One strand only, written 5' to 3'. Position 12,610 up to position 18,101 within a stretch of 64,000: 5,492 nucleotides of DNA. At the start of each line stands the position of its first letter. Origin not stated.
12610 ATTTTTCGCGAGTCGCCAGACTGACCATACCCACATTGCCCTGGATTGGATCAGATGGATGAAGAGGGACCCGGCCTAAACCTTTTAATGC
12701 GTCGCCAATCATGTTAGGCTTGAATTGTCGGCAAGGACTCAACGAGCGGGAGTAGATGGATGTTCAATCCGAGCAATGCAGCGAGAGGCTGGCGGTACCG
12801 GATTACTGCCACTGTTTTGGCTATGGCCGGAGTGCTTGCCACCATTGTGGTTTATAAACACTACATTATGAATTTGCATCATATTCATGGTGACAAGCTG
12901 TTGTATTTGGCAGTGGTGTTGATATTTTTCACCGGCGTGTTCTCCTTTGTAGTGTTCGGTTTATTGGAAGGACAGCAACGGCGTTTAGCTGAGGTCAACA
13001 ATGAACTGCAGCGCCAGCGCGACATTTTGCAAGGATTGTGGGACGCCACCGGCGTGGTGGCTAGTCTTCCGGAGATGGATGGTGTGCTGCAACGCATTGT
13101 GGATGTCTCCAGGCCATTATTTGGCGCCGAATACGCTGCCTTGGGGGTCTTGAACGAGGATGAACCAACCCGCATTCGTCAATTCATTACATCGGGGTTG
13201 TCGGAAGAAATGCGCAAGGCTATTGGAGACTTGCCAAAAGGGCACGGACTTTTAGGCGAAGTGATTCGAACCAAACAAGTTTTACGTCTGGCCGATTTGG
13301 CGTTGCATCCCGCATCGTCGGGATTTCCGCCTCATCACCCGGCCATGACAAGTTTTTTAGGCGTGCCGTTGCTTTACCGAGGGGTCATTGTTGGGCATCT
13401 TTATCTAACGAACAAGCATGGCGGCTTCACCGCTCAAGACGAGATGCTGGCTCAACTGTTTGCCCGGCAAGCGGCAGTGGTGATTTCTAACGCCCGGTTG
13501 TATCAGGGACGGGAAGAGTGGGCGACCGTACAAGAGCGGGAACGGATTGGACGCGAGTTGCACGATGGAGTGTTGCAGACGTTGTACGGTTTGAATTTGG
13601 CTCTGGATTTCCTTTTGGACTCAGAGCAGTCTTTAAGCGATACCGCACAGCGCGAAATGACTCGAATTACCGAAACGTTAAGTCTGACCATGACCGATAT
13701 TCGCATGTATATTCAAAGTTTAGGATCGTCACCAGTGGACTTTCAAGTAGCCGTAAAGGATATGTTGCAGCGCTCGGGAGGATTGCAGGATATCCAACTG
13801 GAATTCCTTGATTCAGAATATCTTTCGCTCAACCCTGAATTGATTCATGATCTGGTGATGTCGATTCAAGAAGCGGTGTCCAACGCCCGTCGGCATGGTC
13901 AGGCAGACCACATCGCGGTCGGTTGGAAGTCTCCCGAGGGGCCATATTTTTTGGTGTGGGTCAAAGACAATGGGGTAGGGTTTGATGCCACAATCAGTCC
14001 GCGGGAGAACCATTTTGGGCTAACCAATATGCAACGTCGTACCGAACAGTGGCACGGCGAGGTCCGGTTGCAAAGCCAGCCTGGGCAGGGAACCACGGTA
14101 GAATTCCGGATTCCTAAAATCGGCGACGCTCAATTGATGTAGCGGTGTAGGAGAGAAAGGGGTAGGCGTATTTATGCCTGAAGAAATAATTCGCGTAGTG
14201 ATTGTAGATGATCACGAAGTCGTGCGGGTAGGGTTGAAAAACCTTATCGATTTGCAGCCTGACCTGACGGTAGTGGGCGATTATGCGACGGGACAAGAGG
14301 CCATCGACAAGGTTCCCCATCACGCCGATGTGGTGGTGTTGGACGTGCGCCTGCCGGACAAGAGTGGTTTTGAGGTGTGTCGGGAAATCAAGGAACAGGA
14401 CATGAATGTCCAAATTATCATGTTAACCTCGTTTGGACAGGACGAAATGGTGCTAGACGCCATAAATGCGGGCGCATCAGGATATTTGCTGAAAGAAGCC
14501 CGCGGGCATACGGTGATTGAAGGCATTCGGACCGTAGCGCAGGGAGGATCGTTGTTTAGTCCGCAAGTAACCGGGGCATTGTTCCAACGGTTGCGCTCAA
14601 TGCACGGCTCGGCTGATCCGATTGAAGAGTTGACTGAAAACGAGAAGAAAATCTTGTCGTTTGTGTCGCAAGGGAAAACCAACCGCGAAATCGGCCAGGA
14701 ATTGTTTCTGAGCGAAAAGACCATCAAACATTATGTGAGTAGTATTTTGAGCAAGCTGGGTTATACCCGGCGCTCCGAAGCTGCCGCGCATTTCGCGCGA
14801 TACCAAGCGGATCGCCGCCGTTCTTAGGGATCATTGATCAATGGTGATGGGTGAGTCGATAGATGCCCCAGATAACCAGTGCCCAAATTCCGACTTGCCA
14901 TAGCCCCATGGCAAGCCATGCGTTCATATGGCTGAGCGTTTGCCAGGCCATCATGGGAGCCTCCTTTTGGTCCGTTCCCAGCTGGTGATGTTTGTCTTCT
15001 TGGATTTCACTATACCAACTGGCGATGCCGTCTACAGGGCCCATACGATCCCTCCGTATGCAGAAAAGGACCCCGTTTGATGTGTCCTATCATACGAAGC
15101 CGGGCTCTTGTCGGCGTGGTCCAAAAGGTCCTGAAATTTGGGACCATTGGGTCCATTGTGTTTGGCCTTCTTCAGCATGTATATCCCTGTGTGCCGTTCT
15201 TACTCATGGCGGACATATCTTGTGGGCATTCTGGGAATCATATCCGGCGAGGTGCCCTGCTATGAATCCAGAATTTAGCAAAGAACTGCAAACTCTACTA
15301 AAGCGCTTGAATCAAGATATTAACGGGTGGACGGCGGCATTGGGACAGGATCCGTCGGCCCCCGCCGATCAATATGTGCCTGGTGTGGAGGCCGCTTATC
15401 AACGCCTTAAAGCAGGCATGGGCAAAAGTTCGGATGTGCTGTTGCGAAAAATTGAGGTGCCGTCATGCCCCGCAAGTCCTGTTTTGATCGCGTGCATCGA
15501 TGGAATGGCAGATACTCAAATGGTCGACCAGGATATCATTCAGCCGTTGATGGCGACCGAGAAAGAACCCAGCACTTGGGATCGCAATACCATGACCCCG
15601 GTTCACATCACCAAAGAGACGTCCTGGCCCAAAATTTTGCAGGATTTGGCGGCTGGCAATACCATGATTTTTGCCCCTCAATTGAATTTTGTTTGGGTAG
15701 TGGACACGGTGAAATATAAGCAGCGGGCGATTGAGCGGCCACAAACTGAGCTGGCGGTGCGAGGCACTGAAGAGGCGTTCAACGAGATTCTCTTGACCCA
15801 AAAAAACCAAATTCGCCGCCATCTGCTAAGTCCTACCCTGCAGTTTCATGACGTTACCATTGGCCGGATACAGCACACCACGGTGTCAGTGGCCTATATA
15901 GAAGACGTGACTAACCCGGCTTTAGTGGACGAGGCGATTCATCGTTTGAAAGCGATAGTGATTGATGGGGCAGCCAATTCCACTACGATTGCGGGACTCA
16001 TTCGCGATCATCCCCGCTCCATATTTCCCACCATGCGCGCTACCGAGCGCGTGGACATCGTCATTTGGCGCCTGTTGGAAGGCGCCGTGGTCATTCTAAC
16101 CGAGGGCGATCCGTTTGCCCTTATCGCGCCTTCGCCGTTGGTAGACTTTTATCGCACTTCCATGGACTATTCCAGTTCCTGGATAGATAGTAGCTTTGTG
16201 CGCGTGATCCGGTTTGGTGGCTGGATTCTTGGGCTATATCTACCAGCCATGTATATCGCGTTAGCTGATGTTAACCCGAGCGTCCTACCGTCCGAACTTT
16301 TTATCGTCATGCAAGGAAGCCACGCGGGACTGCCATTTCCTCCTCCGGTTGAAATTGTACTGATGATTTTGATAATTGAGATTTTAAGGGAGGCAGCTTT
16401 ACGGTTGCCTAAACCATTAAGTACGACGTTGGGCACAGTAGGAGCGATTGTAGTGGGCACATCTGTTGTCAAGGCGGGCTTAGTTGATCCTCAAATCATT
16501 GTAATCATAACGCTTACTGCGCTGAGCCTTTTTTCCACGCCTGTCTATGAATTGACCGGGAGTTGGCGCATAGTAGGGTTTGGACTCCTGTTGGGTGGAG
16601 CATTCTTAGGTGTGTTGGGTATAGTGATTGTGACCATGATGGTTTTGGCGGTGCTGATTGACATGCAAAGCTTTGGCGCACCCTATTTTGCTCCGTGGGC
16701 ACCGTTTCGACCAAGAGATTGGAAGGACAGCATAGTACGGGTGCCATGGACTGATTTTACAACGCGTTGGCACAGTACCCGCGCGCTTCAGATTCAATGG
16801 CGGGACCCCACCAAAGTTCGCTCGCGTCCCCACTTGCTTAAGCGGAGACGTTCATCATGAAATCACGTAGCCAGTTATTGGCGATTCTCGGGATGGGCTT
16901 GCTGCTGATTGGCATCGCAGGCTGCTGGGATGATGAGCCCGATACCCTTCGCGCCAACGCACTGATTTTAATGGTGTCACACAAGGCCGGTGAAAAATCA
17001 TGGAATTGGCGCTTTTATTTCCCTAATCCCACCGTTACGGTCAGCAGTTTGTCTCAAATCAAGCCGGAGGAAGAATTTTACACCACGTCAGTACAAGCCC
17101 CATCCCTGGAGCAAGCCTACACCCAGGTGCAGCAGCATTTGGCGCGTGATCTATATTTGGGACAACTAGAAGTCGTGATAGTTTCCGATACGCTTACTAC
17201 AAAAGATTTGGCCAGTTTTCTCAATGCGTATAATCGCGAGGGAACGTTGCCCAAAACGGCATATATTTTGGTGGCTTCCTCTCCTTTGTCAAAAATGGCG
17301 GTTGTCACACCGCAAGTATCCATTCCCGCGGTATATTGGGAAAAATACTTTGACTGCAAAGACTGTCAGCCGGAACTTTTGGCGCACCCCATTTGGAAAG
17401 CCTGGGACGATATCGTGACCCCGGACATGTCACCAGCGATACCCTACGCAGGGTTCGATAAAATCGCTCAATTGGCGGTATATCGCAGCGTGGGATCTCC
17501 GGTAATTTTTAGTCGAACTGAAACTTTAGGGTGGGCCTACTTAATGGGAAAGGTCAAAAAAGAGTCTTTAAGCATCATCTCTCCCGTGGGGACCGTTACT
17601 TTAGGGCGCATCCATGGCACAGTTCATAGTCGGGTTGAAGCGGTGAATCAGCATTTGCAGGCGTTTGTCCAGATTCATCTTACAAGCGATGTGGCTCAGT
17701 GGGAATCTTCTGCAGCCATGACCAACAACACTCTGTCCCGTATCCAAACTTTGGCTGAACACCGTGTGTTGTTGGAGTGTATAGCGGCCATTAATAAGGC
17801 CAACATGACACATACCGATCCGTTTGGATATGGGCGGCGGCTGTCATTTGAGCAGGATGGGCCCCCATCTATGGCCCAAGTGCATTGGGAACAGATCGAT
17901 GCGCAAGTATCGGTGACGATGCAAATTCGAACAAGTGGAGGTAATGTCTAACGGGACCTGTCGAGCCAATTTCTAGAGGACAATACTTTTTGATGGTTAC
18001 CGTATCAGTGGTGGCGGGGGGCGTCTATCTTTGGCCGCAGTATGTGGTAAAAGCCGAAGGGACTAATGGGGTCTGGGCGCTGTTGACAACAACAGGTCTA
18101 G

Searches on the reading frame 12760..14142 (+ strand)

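Call 23: search_protein_families(library=pfam, proteins=[window:12760-14142:+], max_evalue=0.001)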
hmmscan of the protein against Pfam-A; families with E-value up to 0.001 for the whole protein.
window:12760-14142:+ (460 aa): 6 families
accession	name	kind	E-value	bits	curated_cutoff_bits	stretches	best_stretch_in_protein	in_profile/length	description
PF13185.12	GAF_2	-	1.1e-21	77.9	28.6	1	106-242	4-135/136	GAF domain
PF01590.32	GAF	-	2.8e-18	67.2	22.4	1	106-242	2-133/133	GAF domain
PF02518.31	HATPase_c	-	1.3e-12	48.6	26.4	1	365-453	6-109/111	Histidine kinase-, DNA gyrase B-, and HSP90-like ATPase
PF07730.19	HisKA_3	-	3.4e-12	47.2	24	1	259-321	1-63/68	Histidine kinase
PF13492.12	GAF_3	-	0.00055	20.8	27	0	105-244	1-129/129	GAF domain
PF13581.12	HATPase_c_2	-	0.00094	19.6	27.4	0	356-416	23-87/127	Histidine kinase-like ATPase domain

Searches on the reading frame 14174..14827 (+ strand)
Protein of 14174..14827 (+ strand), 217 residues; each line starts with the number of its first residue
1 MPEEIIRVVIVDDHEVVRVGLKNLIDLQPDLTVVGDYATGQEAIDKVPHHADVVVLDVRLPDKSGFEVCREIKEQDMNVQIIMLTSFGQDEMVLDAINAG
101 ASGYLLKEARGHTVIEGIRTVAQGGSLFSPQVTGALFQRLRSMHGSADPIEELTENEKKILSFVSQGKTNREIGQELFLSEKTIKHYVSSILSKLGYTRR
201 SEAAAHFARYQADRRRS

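Call 23: search_protein_families(library=pfam, proteins=[window:14174-14827:+], max_evalue=0.001)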
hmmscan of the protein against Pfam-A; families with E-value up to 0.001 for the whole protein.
window:14174-14827:+ (217 aa): 2 families
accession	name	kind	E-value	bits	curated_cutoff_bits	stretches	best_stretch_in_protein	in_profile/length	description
PF00072.30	Response_reg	-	6.4e-26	91.1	30.2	1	8-113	1-105/111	Response regulator receiver domain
PF00196.25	GerE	-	6.4e-16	58.2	23.5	1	152-205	2-55/57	Bacterial regulatory proteins, luxR family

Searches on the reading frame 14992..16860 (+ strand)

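Call 23: search_protein_families(library=pfam, proteins=[window:14992-16860:+], max_evalue=0.001)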
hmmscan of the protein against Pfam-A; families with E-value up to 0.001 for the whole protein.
window:14992-16860:+ (622 aa): 1 family
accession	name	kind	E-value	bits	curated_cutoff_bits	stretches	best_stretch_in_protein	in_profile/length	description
PF03323.18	GerA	-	7e-138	460.5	27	1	138-592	2-463/466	Bacillus/Clostridium GerA spore germination protein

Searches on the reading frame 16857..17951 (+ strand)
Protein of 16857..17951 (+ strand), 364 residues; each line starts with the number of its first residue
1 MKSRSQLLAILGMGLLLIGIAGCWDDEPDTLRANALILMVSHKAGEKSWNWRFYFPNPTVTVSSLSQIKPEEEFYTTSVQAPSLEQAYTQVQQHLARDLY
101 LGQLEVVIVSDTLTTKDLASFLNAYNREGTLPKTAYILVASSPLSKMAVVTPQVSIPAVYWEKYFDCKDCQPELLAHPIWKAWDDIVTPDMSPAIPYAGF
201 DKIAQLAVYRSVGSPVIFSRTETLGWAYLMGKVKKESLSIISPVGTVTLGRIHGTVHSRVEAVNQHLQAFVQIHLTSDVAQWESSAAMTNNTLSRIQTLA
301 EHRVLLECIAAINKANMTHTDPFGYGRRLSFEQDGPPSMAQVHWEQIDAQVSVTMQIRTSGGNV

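Call 23: search_protein_families(library=pfam, proteins=[window:16857-17951:+], max_evalue=0.001)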
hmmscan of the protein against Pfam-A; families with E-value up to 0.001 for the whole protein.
window:16857-17951:+ (364 aa): 2 families
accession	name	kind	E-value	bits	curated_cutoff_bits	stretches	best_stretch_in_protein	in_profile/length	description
PF25198.1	Spore_GerAC_N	-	2.6e-17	63.6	27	1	45-197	20-173/176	Spore germination protein N-terminal domain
PF05504.16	Spore_GerAC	-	1.8e-11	44.9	23.6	1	219-361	16-167/167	Spore germination B3/ GerAC like, C-terminal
